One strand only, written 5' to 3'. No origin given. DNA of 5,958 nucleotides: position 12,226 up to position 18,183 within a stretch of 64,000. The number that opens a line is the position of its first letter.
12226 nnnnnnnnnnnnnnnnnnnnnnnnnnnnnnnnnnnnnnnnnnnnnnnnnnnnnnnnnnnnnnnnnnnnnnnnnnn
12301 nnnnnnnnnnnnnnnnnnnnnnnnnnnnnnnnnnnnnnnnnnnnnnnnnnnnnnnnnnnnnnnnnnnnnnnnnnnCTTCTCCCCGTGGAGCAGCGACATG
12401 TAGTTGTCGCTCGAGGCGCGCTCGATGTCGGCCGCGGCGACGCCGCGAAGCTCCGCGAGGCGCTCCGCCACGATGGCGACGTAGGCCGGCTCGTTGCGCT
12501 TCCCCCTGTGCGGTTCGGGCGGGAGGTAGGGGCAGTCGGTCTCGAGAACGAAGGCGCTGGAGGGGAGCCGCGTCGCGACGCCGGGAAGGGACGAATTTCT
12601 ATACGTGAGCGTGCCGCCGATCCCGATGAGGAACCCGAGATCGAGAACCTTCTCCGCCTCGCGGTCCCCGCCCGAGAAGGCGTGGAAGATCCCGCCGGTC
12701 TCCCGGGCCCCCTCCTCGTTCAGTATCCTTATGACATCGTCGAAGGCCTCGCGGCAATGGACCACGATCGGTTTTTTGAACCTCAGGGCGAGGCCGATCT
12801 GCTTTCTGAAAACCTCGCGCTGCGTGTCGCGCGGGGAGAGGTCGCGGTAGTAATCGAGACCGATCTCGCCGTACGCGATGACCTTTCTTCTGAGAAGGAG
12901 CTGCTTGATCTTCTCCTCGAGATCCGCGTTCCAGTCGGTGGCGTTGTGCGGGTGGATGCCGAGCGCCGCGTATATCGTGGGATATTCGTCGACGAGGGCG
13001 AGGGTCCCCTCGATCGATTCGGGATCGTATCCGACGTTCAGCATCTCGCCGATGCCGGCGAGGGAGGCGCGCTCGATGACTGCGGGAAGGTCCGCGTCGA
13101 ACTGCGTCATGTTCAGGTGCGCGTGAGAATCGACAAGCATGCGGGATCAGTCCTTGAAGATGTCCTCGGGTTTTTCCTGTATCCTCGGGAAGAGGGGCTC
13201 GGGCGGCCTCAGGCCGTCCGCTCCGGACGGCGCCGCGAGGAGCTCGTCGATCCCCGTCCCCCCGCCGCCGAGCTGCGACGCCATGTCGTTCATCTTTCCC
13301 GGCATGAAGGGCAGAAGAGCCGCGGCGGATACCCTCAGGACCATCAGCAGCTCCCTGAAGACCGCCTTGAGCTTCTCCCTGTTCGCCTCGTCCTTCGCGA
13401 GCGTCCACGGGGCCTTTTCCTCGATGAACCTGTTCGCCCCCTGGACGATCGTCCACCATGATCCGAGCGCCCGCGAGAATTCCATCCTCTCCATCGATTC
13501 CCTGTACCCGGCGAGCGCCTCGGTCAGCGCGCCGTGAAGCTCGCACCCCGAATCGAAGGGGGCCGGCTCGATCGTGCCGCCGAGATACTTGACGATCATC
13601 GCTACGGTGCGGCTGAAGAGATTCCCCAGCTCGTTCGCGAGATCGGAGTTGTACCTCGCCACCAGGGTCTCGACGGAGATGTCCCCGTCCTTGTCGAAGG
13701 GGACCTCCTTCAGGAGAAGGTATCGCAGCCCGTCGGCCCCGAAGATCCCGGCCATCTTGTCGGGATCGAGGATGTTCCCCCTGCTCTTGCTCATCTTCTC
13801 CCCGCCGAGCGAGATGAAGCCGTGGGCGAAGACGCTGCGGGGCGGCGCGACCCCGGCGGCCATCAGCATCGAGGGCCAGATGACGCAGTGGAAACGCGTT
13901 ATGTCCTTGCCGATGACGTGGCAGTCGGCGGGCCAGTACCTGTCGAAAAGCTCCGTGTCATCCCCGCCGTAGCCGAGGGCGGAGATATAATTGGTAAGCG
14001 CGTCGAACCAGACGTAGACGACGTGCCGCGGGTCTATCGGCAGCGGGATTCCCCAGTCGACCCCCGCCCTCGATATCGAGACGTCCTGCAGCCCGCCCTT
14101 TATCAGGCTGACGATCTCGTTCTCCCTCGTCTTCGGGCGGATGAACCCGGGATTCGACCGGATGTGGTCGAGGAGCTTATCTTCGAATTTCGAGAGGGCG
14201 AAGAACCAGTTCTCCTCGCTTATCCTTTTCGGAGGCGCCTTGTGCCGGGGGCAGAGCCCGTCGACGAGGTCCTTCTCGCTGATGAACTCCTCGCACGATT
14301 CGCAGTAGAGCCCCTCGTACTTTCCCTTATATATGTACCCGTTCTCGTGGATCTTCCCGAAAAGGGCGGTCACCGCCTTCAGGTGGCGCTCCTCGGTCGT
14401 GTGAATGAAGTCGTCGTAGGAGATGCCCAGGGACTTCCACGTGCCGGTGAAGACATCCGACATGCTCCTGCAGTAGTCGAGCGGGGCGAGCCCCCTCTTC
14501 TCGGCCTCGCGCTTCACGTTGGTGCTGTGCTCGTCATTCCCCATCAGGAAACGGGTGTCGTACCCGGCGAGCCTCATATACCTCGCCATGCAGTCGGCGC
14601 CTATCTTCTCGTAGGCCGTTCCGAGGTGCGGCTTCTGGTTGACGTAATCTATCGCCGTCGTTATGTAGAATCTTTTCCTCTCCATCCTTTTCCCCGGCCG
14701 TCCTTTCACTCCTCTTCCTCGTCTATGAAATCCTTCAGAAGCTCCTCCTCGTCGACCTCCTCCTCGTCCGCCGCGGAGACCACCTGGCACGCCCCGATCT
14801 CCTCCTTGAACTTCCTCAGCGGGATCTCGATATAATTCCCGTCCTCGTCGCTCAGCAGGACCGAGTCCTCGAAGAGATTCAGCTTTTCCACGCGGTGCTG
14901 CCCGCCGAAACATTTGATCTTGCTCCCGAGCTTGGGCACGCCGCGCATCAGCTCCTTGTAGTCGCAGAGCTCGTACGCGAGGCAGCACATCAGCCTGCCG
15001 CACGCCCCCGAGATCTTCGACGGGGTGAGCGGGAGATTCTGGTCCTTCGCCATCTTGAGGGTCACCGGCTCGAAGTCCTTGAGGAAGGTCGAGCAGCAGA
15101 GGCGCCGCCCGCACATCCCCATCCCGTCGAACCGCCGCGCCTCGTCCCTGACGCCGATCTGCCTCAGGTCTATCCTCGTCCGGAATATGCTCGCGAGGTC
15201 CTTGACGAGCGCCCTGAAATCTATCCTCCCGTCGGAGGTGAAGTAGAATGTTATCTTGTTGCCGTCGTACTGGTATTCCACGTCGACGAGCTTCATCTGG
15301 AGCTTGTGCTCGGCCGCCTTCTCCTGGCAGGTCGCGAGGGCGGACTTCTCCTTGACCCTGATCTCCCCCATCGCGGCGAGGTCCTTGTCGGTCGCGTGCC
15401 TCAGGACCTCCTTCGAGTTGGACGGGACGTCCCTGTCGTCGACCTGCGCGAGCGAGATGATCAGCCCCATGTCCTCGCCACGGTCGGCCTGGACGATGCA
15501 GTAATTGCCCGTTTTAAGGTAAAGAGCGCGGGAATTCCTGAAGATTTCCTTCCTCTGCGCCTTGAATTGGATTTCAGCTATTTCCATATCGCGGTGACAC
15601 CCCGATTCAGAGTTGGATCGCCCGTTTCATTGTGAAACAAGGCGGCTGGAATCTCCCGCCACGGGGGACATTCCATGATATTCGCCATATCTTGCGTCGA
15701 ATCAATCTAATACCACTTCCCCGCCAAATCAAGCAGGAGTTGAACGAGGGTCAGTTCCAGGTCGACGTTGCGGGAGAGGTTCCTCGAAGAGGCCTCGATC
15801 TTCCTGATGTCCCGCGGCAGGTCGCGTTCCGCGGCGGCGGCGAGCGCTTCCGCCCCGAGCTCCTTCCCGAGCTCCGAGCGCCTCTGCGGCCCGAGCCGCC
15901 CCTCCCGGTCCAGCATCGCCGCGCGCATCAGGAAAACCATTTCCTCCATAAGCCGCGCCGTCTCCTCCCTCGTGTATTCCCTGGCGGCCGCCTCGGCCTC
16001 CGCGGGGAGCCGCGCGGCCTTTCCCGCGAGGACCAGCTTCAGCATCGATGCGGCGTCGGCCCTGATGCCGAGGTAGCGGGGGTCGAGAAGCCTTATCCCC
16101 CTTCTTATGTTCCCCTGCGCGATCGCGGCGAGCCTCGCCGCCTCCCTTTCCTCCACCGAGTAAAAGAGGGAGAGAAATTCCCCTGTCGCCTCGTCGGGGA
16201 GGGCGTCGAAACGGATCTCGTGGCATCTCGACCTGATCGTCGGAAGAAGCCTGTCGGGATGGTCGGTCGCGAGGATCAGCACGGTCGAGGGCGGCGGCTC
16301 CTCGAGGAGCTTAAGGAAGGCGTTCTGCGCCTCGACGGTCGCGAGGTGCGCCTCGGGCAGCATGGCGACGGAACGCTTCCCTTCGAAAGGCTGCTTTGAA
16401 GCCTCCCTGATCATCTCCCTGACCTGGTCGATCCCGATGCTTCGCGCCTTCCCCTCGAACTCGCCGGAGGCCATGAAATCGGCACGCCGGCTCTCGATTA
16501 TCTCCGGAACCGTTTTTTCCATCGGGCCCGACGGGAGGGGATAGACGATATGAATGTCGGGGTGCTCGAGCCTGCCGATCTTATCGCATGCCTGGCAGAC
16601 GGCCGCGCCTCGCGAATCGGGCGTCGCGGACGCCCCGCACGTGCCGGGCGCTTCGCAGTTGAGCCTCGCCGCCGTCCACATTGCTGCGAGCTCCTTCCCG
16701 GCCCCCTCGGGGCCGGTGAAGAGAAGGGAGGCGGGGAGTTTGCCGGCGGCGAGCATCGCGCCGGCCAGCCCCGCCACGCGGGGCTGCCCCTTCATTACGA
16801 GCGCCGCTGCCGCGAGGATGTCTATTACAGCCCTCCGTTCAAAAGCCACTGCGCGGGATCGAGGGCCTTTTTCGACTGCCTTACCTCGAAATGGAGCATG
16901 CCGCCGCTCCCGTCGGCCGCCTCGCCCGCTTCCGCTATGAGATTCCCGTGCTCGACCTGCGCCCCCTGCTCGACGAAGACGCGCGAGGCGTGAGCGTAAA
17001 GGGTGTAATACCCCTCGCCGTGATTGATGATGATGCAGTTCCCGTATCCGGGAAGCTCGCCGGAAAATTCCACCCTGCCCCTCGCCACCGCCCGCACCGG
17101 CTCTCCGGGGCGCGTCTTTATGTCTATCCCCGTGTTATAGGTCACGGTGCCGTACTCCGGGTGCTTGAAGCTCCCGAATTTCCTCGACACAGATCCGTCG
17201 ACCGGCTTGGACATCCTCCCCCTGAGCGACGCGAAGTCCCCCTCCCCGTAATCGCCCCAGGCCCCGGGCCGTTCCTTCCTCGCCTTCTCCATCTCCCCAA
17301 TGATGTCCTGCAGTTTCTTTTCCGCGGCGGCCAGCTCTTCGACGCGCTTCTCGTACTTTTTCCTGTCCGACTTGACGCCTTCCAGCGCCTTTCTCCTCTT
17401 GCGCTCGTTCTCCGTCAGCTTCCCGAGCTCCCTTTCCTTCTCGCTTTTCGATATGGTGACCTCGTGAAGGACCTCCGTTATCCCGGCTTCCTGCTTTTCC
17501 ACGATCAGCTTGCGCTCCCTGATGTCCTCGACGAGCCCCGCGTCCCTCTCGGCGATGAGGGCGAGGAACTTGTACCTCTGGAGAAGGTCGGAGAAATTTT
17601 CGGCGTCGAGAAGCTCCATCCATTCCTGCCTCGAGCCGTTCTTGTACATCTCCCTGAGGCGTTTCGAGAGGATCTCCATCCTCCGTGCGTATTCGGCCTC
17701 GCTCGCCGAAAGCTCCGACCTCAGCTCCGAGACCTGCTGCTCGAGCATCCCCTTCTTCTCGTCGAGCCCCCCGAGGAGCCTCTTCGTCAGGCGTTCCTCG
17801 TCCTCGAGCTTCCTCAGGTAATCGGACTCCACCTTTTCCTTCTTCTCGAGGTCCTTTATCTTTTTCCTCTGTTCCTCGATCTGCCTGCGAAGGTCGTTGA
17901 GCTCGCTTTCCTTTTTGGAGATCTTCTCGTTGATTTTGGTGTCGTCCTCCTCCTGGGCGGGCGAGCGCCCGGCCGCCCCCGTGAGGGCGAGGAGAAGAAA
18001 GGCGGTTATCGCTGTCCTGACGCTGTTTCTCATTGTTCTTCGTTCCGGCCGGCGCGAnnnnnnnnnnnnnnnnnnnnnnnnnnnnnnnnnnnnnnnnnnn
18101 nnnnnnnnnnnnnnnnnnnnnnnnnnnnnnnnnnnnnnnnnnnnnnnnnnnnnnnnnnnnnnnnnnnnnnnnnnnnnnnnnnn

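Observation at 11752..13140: Single-polypeptide fusion of a TatD-family hydrolase with its associated radical SAM partner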

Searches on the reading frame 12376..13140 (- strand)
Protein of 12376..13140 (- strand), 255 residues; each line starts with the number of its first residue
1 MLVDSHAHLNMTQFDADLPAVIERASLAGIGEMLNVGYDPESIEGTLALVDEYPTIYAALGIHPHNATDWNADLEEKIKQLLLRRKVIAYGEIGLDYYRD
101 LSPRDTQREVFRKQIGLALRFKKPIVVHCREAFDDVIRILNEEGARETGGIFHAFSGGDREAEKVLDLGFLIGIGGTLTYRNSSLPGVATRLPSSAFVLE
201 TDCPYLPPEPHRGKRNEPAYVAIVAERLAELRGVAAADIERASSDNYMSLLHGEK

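Call 17: search_solved_structures(query=window:12376-13140:-, max_evalue=1e-10)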
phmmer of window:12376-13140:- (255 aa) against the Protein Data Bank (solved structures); distinct sequences matched with E-value up to 1e-10: 14.
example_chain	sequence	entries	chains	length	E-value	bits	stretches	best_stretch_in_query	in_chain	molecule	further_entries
2gzx_A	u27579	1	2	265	1.9e-67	230.7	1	1-246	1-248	putative TatD related DNase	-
6l25_A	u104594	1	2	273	2.2e-67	230.5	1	1-246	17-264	Deoxyribonuclease YcfH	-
1j6o_A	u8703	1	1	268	1.1e-59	205.3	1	2-248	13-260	TatD-related deoxyribonuclease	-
1yix_A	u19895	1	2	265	2.9e-45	158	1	2-252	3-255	deoxyribonuclease ycfH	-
1zzm_A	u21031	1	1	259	1.5e-42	149.1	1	2-250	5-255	putative deoxyribonuclease yjjV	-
3rcm_A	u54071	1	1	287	1.5e-34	122.9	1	2-237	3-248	TatD family hydrolase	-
1xwy_A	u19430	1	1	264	3.7e-33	118.4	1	4-247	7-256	Deoxyribonuclease tatD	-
4pe8_A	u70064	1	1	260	4e-33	118.2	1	5-247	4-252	Tat-linked quality control protein TatD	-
4p5u_A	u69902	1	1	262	4.1e-33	118.2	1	5-247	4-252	Tat-linked quality control protein TatD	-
2y1h_A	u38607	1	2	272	2.3e-26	96.1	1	2-250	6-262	PUTATIVE DEOXYRIBONUCLEASE TATDN3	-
8efg_A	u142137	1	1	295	1.9e-21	80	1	14-208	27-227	Deoxyribonuclease TATDN1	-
2xio_A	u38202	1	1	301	5.4e-21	78.5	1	14-208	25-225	PUTATIVE DEOXYRIBONUCLEASE TATDN1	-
3ipw_A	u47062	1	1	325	1.9e-17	66.9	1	15-206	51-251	Hydrolase TatD family protein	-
3gg7_A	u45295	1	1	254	4.9e-15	59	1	2-251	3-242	uncharacterized metalloprotein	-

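Call 59: search_solved_structures(query=window:12376-13140:-, max_evalue=1e-40, show_alignments=4)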
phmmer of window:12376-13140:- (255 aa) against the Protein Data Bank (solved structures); distinct sequences matched with E-value up to 1e-40: 5.
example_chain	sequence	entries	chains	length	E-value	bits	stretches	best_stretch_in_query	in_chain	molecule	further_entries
2gzx_A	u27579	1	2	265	1.9e-67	230.7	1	1-246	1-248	putative TatD related DNase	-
6l25_A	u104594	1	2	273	2.2e-67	230.5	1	1-246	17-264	Deoxyribonuclease YcfH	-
1j6o_A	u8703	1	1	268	1.1e-59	205.3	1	2-248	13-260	TatD-related deoxyribonuclease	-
1yix_A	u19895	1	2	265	2.9e-45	158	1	2-252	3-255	deoxyribonuclease ycfH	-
1zzm_A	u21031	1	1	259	1.5e-42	149.1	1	2-250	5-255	putative deoxyribonuclease yjjV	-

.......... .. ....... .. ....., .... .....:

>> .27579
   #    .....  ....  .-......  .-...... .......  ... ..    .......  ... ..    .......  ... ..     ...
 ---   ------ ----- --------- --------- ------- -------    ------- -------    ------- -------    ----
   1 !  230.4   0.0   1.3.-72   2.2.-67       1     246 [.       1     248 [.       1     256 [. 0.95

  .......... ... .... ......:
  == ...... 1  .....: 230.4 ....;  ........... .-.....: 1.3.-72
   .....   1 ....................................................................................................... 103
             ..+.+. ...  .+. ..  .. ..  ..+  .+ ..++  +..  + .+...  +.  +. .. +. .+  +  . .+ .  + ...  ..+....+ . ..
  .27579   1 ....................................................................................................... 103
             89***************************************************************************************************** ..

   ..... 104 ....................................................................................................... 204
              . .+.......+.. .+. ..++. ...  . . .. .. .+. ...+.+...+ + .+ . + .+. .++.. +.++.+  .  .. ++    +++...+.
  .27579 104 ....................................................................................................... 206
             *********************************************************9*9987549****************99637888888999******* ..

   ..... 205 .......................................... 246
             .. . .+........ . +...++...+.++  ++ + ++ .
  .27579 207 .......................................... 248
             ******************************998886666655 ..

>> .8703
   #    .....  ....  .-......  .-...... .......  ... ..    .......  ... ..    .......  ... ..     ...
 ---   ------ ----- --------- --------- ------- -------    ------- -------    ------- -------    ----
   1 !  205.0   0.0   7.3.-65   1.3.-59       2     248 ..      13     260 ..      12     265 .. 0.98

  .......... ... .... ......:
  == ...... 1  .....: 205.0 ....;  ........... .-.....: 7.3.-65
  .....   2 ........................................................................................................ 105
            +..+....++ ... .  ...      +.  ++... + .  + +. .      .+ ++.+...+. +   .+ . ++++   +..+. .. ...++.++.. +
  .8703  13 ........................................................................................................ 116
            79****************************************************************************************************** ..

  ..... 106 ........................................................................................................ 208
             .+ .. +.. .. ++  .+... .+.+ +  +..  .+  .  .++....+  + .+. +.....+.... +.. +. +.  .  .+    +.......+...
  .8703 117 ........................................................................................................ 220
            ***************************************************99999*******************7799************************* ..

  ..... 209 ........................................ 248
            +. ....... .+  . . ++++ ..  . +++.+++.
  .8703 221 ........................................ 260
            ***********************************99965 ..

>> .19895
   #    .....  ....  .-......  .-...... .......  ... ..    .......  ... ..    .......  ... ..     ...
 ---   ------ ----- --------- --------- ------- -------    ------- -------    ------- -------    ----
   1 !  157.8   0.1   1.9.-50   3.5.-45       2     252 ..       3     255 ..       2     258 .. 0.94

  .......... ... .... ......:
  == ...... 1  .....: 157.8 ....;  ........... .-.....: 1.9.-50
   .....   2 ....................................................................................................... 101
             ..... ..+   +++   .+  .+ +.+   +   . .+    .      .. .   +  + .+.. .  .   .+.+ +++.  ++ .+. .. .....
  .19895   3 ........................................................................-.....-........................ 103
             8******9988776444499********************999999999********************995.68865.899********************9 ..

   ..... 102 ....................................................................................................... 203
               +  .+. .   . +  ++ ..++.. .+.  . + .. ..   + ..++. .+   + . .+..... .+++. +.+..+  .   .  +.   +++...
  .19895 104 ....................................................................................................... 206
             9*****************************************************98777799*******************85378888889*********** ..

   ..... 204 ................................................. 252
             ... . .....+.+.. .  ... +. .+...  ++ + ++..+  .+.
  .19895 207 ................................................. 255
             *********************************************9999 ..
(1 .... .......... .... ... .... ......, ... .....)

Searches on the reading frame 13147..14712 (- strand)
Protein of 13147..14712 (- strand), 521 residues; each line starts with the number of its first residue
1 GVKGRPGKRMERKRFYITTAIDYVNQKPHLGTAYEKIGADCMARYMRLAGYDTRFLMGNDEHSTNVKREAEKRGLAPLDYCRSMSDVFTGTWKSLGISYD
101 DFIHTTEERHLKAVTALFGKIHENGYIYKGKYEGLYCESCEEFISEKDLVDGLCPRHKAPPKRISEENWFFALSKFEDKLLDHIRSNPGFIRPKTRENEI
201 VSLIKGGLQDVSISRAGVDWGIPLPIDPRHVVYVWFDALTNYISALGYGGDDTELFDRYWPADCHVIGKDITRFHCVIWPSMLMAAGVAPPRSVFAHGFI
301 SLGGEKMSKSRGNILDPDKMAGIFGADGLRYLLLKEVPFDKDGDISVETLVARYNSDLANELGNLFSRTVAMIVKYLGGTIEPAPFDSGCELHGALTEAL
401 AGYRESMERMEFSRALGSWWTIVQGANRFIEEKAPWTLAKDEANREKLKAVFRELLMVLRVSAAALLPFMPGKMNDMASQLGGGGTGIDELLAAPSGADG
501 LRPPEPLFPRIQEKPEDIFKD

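Call 11: search_protein_families(library=pfam, proteins=[window:13147-14712:-], max_evalue=0.001)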
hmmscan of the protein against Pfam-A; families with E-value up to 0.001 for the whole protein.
window:13147-14712:- (521 aa): 5 families
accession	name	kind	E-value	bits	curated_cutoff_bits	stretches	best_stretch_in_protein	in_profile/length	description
PF09334.17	tRNA-synt_1g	-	3.3e-108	362.4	20.1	2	162-369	177-390/391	tRNA synthetases class I (M)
PF00133.28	tRNA-synt_1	-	1.8e-37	129.5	22.7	2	10-226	20-245/414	tRNA synthetases class I (I, L, M and V)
PF01406.26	tRNA-synt_1e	-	5.1e-11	42.9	27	1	24-136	19-130/301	tRNA synthetases class I (C) catalytic domain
PF19303.5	Anticodon_3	-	3.4e-08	33.9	23.5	1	391-514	13-138/152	Anticodon binding domain of methionyl tRNA ligase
PF01921.24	tRNA-synt_1f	-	2.2e-05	24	27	0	285-348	261-323/360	tRNA synthetases class I (K)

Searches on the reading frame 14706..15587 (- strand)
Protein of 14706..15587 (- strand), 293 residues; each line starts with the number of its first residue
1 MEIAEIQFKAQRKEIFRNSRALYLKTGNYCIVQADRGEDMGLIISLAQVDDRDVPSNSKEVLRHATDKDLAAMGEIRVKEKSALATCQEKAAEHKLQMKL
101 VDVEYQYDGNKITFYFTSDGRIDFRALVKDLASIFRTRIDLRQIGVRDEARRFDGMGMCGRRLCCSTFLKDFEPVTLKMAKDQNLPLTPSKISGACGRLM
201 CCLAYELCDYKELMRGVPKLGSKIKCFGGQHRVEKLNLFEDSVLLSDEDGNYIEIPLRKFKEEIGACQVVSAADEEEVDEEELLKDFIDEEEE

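Call 11: search_protein_families(library=pfam, proteins=[window:14706-15587:-], max_evalue=0.001)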
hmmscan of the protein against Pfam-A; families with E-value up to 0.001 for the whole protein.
window:14706-15587:- (293 aa): 1 family
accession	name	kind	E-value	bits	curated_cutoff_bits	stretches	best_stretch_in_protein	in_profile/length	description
PF04468.17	PSP1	-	6.6e-36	122.9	27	1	59-144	1-86/86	PSP1 C-terminal conserved region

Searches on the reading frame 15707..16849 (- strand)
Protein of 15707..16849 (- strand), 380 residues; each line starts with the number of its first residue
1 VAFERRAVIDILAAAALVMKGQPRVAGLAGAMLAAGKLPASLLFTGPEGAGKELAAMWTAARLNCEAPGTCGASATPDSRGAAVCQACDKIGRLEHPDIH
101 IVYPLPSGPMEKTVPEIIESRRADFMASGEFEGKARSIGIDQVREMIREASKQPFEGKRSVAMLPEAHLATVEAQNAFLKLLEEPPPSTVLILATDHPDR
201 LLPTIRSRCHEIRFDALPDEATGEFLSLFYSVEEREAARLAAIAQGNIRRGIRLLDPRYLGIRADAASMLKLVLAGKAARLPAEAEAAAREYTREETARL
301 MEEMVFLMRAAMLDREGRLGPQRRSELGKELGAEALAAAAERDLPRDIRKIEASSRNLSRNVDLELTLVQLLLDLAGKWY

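Call 11: search_protein_families(library=pfam, proteins=[window:15707-16849:-], max_evalue=0.001)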
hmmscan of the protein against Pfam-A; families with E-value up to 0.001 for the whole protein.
window:15707-16849:- (380 aa): 2 families
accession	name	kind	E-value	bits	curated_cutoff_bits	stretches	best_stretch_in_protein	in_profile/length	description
PF13177.12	DNA_pol3_delta2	-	1.7e-37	129.3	27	1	29-216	9-159/161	DNA polymerase III, delta subunit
PF00004.35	AAA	-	3.1e-06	28.1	21.2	1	42-212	1-126/131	ATPase family associated with various cellular activities (AAA)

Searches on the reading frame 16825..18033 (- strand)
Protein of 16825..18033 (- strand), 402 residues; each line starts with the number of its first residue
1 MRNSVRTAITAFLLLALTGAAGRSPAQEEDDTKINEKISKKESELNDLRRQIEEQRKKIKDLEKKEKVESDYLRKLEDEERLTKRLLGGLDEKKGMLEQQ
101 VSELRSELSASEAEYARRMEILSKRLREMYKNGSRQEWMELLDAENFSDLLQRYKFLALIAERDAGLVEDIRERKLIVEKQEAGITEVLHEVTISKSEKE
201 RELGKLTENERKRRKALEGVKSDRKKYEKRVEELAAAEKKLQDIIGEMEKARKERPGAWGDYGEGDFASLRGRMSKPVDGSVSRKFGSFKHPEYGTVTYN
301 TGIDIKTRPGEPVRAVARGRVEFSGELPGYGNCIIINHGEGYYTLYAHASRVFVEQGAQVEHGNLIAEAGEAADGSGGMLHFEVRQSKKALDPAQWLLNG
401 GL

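Call 11: search_protein_families(library=pfam, proteins=[window:16825-18033:-], max_evalue=0.001)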
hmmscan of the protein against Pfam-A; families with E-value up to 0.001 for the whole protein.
window:16825-18033:- (402 aa): 2 families
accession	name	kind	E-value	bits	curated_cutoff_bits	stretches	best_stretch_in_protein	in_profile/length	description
PF01551.29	Peptidase_M23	-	1.1e-28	99.7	28.7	1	299-393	2-96/96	Peptidase family M23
PF24568.1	CC_PcsB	-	1.5e-10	41.2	27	1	112-180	5-74/75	Peptidoglycan hydrolase PcsB, coiled-coil domain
